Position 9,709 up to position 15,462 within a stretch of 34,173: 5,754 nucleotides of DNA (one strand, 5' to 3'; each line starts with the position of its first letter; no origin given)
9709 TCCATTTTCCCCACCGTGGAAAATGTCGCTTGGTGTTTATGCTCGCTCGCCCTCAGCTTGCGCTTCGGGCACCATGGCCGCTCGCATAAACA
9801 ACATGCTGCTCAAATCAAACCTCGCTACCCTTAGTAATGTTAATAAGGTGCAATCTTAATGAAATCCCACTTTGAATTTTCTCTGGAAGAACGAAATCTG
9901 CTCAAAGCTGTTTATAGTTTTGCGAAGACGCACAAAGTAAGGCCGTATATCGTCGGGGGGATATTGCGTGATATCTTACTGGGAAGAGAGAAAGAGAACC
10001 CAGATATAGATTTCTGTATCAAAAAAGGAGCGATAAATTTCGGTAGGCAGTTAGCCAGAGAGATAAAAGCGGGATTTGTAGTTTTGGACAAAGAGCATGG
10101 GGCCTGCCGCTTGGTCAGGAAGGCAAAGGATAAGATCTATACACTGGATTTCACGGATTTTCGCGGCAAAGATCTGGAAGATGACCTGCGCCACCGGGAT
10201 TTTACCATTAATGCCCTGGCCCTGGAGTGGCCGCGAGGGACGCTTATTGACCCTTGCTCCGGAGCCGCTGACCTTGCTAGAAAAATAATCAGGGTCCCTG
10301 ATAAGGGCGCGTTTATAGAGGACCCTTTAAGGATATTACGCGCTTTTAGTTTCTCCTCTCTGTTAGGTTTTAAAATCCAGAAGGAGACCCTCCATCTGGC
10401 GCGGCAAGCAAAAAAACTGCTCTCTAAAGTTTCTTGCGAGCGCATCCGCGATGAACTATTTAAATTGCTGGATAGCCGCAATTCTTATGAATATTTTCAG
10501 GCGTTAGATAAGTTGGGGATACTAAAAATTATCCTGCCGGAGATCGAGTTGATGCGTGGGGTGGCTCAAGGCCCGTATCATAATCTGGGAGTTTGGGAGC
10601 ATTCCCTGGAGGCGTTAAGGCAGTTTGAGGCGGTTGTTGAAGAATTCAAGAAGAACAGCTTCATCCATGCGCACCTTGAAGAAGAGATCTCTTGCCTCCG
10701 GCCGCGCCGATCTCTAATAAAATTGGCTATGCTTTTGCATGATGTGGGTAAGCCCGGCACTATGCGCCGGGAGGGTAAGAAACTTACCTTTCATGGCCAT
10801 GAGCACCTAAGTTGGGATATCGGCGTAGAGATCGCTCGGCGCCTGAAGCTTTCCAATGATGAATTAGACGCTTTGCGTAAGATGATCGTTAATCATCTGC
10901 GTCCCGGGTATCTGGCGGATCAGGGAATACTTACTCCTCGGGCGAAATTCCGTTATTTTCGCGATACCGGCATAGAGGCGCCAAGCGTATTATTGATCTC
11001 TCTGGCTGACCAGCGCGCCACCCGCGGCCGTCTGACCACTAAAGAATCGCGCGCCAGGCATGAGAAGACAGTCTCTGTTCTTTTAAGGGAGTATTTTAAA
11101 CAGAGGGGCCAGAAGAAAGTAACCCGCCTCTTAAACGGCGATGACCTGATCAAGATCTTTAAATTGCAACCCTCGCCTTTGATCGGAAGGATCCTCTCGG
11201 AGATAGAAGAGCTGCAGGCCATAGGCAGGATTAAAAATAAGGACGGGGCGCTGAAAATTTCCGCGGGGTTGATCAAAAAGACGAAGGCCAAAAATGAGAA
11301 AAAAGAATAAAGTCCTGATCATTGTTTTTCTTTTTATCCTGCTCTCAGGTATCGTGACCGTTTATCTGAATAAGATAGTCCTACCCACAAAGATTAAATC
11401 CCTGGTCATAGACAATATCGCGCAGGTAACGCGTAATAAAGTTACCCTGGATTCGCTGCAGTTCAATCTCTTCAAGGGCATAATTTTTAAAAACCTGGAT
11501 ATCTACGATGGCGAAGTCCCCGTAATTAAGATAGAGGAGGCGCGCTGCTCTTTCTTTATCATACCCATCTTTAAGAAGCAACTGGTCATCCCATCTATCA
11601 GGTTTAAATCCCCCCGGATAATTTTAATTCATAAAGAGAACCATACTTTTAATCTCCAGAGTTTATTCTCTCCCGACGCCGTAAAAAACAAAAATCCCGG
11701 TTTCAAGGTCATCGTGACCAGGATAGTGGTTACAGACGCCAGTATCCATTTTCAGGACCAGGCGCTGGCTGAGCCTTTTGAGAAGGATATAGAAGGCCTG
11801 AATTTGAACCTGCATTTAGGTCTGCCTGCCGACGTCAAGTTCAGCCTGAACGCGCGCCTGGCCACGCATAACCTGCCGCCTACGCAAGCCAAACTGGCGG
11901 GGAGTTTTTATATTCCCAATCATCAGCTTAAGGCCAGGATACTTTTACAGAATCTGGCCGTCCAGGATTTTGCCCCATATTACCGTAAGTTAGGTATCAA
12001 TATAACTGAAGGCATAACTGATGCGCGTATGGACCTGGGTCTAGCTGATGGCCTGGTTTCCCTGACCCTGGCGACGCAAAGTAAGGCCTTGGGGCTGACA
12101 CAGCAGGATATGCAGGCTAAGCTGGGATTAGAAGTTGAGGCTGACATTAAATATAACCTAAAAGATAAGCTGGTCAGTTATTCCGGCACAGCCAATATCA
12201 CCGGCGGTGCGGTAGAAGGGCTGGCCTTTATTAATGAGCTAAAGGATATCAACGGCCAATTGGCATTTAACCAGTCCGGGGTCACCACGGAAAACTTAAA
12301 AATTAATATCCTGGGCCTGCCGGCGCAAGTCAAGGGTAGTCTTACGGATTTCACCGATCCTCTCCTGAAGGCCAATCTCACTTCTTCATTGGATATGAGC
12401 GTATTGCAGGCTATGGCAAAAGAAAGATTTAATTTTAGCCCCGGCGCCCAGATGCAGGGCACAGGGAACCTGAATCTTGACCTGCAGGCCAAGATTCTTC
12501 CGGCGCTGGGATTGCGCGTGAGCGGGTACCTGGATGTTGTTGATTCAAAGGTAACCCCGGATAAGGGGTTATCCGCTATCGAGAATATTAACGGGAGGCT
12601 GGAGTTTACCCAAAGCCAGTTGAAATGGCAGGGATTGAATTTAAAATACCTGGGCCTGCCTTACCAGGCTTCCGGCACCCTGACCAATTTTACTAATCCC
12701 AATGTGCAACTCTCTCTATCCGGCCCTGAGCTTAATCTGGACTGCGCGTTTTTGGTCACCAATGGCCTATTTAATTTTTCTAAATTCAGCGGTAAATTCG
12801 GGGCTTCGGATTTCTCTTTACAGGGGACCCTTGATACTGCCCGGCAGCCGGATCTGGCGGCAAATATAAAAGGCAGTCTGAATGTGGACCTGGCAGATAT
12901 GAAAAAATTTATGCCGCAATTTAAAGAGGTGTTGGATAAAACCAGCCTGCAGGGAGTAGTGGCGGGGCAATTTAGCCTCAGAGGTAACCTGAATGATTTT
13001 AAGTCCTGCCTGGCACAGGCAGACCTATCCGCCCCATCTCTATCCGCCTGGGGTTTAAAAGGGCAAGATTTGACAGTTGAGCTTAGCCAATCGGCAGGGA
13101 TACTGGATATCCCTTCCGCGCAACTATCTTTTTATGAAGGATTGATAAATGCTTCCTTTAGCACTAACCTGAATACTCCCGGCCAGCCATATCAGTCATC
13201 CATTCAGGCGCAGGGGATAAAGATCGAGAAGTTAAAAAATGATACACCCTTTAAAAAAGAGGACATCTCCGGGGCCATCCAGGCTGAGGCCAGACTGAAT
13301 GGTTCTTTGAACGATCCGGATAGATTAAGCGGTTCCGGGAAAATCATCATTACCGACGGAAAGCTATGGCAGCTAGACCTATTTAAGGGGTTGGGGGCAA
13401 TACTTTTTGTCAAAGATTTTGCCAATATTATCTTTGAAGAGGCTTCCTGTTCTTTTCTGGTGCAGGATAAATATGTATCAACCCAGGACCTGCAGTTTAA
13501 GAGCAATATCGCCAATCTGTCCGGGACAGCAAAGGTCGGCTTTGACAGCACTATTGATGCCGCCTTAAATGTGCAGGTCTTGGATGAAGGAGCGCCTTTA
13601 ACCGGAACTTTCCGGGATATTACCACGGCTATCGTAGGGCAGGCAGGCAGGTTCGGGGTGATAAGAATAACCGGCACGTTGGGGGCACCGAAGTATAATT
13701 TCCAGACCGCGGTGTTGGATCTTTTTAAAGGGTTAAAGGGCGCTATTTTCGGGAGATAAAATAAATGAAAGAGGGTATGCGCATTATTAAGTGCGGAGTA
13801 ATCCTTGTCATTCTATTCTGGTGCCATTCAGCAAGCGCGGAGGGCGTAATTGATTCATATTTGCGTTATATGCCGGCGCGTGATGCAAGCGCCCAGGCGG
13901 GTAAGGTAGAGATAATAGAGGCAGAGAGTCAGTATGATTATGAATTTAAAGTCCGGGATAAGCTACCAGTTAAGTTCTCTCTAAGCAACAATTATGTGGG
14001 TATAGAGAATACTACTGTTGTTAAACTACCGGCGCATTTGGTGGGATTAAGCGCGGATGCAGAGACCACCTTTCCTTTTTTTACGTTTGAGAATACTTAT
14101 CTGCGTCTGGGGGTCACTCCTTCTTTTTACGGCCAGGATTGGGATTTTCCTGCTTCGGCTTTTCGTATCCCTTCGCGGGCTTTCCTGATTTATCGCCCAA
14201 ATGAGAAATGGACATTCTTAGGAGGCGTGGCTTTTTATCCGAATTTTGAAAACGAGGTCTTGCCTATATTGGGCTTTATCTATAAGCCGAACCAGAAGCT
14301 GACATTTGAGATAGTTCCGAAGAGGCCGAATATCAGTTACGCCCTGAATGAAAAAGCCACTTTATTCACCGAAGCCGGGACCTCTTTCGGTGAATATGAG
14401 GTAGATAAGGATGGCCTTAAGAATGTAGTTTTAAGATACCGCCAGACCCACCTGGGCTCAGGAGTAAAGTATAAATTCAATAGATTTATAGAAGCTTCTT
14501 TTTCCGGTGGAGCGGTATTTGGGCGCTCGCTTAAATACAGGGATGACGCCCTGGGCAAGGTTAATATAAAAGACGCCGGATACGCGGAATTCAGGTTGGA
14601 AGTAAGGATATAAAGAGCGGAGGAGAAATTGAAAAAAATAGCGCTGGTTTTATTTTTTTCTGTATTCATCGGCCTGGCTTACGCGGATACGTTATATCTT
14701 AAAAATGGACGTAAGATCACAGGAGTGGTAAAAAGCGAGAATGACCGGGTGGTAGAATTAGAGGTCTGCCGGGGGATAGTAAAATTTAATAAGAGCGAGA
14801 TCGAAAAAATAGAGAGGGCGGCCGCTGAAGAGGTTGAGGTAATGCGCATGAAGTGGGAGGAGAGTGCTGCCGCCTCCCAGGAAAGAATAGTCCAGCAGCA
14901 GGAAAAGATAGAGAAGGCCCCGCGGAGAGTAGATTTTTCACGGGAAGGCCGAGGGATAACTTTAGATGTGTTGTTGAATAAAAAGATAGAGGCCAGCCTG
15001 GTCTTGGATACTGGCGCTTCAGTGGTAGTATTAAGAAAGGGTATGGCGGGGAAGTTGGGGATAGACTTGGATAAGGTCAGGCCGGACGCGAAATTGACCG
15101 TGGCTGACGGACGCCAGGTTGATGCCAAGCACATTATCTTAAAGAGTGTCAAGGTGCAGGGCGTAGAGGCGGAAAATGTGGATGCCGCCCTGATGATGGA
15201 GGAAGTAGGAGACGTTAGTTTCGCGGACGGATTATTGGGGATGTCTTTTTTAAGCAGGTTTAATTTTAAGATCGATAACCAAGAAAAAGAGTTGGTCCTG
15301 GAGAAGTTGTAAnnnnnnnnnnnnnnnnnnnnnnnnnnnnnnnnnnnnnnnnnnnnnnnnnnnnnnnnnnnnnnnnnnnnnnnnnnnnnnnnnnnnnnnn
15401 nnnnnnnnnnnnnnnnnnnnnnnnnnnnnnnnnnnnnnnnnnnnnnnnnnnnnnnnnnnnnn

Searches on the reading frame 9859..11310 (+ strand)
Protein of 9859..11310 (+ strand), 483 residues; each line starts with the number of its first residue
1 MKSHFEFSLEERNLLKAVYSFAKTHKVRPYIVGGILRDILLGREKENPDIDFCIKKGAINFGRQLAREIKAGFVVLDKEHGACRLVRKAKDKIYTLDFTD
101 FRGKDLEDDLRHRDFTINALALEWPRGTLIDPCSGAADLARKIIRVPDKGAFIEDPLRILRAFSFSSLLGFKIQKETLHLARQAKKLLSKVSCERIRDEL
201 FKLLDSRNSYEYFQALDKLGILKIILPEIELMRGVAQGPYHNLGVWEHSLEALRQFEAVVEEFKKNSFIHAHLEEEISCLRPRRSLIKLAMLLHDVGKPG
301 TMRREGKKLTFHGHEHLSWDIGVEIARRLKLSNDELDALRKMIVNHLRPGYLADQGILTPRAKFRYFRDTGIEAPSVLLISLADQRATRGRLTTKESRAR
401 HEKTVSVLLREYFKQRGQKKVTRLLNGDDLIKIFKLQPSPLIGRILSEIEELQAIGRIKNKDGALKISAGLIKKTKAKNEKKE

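Call 18: search_protein_families(library=pfam, proteins=[window:9859-11310:+], max_evalue=0.0001)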
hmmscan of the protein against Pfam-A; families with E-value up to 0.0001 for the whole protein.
window:9859-11310:+ (483 aa): 4 families
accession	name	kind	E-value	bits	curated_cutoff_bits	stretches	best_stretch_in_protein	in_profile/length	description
PF01743.26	PolyA_pol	-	2.4e-19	70.4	23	1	30-145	2-126/126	Poly A polymerase head domain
PF12627.12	PolyA_pol_RNAbd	-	1.1e-16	60.8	22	1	170-230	1-61/64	Probable RNA and SrmB- binding site of polymerase A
PF01966.28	HD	-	9.3e-10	39.2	22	1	245-384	1-111/116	HD domain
PF13735.12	tRNA_NucTran2_2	-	5.2e-07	30.2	27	1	425-465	105-145/149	tRNA nucleotidyltransferase domain 2 putative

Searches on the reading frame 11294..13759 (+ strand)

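Call 18: search_protein_families(library=pfam, proteins=[window:11294-13759:+], max_evalue=0.0001)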
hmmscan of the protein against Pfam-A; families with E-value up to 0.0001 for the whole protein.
window:11294-13759:+ (821 aa): 3 families
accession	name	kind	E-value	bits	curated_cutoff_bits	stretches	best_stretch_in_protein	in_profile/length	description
PF05359.17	DUF748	-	4.6e-21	75.1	50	1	2-270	12-274/1037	Domain of Unknown Function (DUF748)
PF13116.12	YhdP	-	1.4e-17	63.4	46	2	385-579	634-824/1224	YhdP protein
PF05170.20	AsmA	-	3.8e-16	59.5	29.8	2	463-695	330-565/607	AsmA family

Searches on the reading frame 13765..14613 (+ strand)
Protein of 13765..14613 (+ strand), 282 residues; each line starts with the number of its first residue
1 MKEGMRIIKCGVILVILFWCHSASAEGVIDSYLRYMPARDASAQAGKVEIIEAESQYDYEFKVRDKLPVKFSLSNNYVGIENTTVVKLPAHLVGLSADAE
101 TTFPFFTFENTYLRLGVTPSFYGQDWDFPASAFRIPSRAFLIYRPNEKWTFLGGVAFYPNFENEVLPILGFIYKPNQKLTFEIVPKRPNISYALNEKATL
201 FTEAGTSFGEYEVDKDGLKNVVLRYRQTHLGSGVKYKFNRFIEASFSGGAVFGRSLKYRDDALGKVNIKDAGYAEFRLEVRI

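Call 18: search_protein_families(library=pfam, proteins=[window:13765-14613:+], max_evalue=0.0001)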
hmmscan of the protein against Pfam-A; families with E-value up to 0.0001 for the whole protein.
window:13765-14613:+ (282 aa): 1 family
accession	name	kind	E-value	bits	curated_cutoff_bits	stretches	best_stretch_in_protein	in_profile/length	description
PF19783.5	DUF6268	-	8.9e-08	31.9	22.8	1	139-263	127-254/279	Domain of unknown function (DUF6268)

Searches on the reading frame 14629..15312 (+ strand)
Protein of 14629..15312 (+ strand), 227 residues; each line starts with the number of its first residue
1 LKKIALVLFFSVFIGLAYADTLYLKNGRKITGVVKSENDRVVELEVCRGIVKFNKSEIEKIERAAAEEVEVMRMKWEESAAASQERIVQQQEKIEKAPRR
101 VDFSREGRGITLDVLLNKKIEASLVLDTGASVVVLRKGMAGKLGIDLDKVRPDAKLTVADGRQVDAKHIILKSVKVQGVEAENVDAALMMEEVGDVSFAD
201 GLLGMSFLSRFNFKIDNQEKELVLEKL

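Call 18: search_protein_families(library=pfam, proteins=[window:14629-15312:+], max_evalue=0.0001)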
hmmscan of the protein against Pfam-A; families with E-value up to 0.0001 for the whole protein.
window:14629-15312:+ (227 aa): 2 families
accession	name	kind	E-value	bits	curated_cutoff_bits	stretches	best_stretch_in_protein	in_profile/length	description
PF13975.11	gag-asp_proteas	-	2e-17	64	28.2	1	113-210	2-92/92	gag-polyprotein putative aspartyl protease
PF13650.11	Asp_protease_2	-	3.1e-15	57.1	24.3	1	114-207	3-90/90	Aspartyl protease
